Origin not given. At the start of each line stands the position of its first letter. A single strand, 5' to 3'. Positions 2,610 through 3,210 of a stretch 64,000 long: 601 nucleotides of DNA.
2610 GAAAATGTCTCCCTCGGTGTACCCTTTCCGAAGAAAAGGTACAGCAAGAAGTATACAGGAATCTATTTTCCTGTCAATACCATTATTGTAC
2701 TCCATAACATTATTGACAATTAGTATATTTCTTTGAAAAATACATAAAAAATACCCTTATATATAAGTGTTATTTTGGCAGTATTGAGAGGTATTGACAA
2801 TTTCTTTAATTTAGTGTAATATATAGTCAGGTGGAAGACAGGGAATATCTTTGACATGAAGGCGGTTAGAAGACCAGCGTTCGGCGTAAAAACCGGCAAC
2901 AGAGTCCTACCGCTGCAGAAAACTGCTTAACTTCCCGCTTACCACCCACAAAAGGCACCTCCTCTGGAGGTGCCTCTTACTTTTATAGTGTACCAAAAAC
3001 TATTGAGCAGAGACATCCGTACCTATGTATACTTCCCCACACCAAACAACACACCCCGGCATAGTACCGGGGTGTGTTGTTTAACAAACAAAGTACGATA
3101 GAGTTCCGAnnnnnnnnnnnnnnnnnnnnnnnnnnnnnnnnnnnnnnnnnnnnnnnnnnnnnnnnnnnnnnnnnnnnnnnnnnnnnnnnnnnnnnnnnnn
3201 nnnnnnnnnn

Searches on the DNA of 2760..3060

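Call 76: search_rna_families(source=window, start=2760, end=3060, threshold=evalue, max_evalue=1)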
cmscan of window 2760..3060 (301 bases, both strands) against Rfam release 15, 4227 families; matches with E-value up to 1: 0.
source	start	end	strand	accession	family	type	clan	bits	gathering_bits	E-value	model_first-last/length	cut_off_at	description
